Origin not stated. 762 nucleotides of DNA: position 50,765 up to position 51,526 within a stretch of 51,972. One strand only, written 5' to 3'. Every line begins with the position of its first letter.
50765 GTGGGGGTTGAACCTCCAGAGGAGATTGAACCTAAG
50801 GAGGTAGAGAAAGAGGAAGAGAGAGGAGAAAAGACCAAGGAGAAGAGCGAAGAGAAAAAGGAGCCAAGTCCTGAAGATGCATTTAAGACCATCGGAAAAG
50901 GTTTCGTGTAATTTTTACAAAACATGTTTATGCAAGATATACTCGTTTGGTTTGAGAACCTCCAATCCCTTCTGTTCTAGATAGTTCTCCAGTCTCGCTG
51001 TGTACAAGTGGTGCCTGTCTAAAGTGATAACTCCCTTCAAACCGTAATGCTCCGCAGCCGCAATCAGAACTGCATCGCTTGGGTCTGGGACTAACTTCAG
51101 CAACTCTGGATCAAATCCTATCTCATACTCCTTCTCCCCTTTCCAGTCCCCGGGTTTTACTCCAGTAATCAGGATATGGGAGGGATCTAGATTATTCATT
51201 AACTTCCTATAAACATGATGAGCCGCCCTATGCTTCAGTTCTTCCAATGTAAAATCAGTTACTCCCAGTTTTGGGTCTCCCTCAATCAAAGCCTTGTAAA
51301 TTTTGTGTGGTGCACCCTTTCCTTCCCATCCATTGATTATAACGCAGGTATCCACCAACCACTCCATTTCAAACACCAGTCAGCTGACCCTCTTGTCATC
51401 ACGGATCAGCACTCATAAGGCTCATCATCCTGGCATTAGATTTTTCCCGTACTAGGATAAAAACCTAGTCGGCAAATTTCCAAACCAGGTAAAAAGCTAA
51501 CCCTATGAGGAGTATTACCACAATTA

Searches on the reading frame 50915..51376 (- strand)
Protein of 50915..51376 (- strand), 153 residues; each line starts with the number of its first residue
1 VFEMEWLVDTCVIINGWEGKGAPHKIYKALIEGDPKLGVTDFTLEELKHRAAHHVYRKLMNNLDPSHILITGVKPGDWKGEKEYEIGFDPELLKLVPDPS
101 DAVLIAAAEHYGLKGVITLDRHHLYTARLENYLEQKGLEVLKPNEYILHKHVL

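Call 36: search_protein_families(library=pfam, proteins=[window:50915-51376:-], max_evalue=0.00001)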
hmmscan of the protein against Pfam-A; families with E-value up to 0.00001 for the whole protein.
window:50915-51376:- (153 aa): 2 families
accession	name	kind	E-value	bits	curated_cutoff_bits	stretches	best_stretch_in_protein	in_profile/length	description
PF13470.12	PIN_3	-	2e-07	32.3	27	1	7-122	3-115/115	PIN domain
PF01850.27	PIN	-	5.2e-07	30.7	23.6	1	7-125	2-116/120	PIN domain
